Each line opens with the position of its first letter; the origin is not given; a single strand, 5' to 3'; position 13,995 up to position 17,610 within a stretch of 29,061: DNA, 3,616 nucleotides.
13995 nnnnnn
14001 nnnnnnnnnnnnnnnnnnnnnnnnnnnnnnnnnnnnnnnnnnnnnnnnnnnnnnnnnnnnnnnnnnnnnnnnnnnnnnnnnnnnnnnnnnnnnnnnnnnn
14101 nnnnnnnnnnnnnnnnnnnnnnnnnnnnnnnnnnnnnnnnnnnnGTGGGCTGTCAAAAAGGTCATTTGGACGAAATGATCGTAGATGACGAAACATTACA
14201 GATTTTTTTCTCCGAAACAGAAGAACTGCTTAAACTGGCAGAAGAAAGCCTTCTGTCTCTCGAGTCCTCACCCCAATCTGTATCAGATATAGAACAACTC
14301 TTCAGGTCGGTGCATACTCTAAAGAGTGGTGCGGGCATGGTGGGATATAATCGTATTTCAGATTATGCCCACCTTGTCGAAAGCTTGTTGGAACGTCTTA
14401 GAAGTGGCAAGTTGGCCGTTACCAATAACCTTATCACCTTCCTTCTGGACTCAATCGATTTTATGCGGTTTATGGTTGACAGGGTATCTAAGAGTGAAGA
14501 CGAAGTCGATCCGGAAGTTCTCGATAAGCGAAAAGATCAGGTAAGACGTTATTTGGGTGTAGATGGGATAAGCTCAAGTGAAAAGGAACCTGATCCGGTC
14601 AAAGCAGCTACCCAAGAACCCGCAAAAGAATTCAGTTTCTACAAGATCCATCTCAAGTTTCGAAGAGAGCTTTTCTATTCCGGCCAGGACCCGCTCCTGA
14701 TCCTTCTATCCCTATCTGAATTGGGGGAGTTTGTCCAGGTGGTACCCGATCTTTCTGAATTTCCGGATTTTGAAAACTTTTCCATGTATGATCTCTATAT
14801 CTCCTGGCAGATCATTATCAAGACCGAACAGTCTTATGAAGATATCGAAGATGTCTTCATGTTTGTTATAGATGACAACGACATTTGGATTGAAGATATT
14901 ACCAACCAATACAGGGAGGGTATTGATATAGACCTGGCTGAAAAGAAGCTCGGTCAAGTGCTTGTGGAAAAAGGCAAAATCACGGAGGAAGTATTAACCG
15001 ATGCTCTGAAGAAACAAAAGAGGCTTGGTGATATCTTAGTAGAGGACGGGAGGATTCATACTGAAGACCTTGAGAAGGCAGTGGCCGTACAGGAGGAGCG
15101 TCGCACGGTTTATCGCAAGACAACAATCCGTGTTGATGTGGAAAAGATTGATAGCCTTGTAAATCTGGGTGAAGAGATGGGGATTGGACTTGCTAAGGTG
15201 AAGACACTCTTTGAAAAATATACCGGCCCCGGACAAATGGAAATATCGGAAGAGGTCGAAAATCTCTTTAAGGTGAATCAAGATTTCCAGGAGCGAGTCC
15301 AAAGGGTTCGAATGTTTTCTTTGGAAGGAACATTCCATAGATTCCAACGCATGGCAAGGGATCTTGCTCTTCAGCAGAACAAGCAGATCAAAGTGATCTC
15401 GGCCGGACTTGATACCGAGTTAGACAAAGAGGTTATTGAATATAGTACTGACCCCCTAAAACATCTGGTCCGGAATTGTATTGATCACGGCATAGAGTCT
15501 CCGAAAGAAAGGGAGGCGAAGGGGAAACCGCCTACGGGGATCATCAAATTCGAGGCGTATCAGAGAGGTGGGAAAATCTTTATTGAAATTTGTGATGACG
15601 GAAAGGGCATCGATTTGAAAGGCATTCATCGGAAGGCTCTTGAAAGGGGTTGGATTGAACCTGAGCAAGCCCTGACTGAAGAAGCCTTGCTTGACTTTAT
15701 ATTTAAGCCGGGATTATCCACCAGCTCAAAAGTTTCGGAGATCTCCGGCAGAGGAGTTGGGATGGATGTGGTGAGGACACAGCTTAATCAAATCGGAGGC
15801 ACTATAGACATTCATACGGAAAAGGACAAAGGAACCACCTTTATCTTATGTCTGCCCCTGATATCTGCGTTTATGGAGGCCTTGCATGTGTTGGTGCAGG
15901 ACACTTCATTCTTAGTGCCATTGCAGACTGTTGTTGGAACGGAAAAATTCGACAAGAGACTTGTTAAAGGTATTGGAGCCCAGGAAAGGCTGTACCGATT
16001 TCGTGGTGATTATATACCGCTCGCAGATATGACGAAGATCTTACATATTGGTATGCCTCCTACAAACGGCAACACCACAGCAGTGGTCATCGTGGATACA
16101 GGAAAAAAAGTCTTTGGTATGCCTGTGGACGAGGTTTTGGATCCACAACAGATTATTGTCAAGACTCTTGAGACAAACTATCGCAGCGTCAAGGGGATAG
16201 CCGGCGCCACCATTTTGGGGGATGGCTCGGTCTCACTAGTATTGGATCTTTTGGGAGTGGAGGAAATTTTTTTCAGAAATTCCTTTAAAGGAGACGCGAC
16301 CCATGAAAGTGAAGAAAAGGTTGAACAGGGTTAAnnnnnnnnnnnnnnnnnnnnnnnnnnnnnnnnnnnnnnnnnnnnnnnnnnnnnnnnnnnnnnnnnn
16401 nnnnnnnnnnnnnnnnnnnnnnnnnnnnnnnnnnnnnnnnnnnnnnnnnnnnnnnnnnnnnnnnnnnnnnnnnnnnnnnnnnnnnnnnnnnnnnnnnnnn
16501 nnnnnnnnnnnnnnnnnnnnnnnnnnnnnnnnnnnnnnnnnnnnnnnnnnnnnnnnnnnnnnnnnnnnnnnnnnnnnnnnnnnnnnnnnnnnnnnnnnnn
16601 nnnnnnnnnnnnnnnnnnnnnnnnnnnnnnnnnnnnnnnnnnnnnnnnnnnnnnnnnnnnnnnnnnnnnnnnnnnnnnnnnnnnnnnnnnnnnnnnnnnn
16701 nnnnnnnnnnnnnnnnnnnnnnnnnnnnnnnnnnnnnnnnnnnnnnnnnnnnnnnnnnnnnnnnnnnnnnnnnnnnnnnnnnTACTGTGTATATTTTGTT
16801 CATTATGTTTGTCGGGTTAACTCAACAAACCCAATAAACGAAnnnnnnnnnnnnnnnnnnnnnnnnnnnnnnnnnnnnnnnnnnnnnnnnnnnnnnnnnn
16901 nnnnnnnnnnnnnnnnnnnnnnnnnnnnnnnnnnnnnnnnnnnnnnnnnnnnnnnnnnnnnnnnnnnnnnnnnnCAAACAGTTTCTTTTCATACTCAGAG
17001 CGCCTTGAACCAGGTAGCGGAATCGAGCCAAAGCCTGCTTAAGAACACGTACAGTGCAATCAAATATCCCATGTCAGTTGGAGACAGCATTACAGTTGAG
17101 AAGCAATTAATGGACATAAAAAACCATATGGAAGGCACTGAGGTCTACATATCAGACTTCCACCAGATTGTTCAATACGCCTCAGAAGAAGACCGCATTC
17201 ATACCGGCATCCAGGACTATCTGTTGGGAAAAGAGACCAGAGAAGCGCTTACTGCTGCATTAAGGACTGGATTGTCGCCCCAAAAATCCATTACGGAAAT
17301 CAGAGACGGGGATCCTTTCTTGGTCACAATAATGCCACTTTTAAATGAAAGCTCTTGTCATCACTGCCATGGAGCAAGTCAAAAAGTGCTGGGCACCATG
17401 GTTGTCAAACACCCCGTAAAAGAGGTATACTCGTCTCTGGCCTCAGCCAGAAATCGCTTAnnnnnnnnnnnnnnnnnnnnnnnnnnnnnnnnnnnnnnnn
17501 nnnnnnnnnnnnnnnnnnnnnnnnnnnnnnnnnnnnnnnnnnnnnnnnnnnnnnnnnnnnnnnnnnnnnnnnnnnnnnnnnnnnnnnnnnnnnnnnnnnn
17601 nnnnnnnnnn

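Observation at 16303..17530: Tetraheme cytochrome c embedded between cheA and a heme-c chemoreceptor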

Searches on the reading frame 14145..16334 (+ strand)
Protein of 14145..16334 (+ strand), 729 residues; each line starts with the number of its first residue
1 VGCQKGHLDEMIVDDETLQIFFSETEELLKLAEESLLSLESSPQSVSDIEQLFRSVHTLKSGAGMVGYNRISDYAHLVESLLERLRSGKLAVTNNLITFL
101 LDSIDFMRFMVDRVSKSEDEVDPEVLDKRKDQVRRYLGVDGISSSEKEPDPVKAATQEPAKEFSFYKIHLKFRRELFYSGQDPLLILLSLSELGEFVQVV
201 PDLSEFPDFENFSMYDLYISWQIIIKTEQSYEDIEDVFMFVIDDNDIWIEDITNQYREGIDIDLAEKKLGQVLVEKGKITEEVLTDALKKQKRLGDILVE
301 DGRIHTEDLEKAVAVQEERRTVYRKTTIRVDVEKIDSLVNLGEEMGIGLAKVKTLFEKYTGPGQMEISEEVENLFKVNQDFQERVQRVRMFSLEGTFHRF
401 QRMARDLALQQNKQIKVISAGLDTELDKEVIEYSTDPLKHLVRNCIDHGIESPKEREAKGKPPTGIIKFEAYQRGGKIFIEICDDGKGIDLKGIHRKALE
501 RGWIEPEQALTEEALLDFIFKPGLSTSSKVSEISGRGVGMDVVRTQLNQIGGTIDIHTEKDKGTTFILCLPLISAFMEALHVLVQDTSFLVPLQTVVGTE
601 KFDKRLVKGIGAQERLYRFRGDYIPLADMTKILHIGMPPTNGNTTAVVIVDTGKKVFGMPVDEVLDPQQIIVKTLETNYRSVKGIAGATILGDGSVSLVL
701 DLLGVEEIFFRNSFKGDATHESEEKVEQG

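Call 3: search_protein_families(library=pfam, proteins=[window:14145-16334:+], max_evalue=0.01)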
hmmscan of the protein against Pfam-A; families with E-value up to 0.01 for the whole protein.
window:14145-16334:+ (729 aa): 5 families
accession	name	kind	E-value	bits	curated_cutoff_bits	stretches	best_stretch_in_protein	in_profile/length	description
PF01584.24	CheW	-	5.6e-20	71.8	23.5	1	579-704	2-132/138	CheW-like domain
PF02518.31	HATPase_c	-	1.7e-16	61.1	26.4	1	436-572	4-109/111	Histidine kinase-, DNA gyrase B-, and HSP90-like ATPase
PF01627.28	Hpt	-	2.4e-16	60.2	24.6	1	17-104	2-78/84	Hpt domain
PF02895.20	H-kinase_dim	-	4.9e-06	27.3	23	1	326-387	2-67/68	Signal transducing histidine kinase, homodimeric domain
PF14501.12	HATPase_c_5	-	0.0032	17.8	22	0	333-369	56-92/102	GHKL domain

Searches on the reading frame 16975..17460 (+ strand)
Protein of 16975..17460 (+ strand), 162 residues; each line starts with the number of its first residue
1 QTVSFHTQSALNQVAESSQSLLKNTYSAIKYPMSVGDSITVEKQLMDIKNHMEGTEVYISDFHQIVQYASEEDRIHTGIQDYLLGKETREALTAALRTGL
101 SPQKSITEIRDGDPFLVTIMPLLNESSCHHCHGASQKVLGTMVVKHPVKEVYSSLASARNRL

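Call 14: search_solved_structures(query=window:16975-17460:+, max_evalue=1, show_alignments=3)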
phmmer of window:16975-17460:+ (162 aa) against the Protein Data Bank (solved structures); distinct sequences matched with E-value up to 1: 2.
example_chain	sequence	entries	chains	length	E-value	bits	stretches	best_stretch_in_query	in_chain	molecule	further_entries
3b42_A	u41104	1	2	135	0.0032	20.7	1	106-153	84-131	Methyl-accepting chemotaxis protein, putative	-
3b47_A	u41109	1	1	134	0.0079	19.4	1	93-154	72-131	Methyl-accepting chemotaxis protein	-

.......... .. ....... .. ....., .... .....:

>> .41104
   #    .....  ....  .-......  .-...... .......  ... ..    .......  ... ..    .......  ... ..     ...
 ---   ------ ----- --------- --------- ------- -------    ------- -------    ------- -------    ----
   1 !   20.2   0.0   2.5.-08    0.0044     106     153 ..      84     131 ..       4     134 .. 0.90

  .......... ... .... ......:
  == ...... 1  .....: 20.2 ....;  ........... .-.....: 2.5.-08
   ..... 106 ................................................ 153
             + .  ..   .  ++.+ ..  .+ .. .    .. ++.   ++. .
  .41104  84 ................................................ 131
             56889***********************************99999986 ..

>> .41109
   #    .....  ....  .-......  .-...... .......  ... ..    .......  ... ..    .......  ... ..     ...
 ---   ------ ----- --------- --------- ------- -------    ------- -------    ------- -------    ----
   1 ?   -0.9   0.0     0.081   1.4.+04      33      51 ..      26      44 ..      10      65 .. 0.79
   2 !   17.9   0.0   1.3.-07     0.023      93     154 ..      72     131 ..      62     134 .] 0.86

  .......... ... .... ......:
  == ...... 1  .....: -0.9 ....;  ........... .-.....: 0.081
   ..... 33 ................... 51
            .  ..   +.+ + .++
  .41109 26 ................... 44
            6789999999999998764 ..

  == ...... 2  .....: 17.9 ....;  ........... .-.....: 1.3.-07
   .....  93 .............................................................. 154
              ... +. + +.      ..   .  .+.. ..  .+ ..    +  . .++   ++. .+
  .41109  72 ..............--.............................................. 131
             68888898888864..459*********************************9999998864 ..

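Call 71: predict_structure(alignment_id=A3)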
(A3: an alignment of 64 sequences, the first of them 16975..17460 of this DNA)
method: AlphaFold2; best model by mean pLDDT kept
length: 162 residues; sequences in the alignment: 64
mean_pLDDT: 92.9   pTM: 0.87
mean pLDDT of the five models: 92.9, 92.7, 92.7, 92.0, 91.9
residues with pLDDT >= 90: 132; 70-90: 27; 50-70: 3; < 50: 0
segments of 3 or more residues with pLDDT < 50: none
pLDDT, mean of each block of 10 residues (from residue 1): 76 94 95 93 95 96 97 96 95 97 94 96 92 93 96 85 79
secondary structure, 60 per line:
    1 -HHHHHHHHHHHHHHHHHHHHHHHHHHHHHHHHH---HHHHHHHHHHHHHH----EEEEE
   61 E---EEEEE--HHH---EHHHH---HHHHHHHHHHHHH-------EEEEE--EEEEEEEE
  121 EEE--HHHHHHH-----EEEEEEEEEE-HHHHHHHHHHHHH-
elements in order: H2-34 H38-51 E56-61 E65-69 H79-82 H86-98 E106-110 E113-123 H126-132 E138-147 H149-161

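Call 73: fold_search(model_id=the predicted structure, library=pdb)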
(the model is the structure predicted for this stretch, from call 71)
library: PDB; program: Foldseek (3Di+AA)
matches with E <= 10: 500; with E <= 0.001: 23
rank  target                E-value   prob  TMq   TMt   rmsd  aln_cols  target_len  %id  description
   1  3b42_B                2.8e-07  1.00  0.43  0.53  13.7       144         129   22  Periplasmic sensor domain of chemotaxis protein GSU0935 (released 2008-04-08)
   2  3b42_A                2.0e-06  1.00  0.40  0.50  14.5       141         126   20  Periplasmic sensor domain of chemotaxis protein GSU0935 (released 2008-04-08)
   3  4ywz_A                5.8e-06  1.00  0.64  0.69   4.0       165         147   16  Crystal structure of the extracellular receptor domain of the essential sensor kinase WalK from Staphylococcus aureus (released 2016-03-30)
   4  7dud_A                8.5e-06  1.00  0.60  0.65   5.2       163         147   16  Crystal Structure of erWalK (released 2022-01-19)
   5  5is1                  1.1e-05  1.00  0.63  0.71   3.7       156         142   16  Crystal structure of the extracellular domain of sensor histidine kinase YycG from Staphylococcus aureus at 2.0 Angstrom (released 2016-07-20)
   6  4ywz_B                1.6e-05  1.00  0.69  0.76   3.1       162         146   17  Crystal structure of the extracellular receptor domain of the essential sensor kinase WalK from Staphylococcus aureus (released 2016-03-30)
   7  3b47                  1.7e-05  1.00  0.36  0.47  14.0       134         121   20  Periplasmic sensor domain of chemotaxis protein GSU0582 (released 2008-04-08)
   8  9a5d_A                2.7e-05  1.00  0.72  0.21   3.3       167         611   15  Integrative model of WALK-YYCH by crosslinking MS and deep learning (released 2024-09-18)
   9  7prq_B                1.2e-04  1.00  0.48  0.27   3.7       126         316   13  Structure of the ligand binding domain of the PctD (PA4633) chemoreceptor of Pseudomonas aeruginosa PAO1 in complex wi (released 2022-05-11)
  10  2ykh_A                4.4e-04  1.00  0.46  0.29   3.4       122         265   16  Sensor region of a sensor histidine kinase (released 2012-06-06)
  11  2ykf                  4.6e-04  1.00  0.45  0.29   3.0       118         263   16  Sensor region of a sensor histidine kinase (released 2012-06-06)
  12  3lyx_B                5.0e-04  1.00  0.42  0.54   4.6       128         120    9  Crystal structure of the PAS domain of the protein CPS_1291 from Colwellia psychrerythraea. Northeast Structural Genom (released 2010-04-07)
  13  7a6p_A                5.0e-04  1.00  0.41  0.44   7.0       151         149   12  Structural determinants underlying the adduct lifetime in a short LOV protein PpSB2-LOV (released 2021-03-10)
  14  1p0z_A                5.3e-04  1.00  0.50  0.59   3.6       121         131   15  Sensor Kinase CitA binding domain (released 2003-08-19)
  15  3k3c_C                5.6e-04  1.00  0.53  0.57   4.5       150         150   15  The N-terminal PAS domain crystal structure of Rv1364c from Mycobacterium tuberculosis at 1.62 (released 2010-09-29)
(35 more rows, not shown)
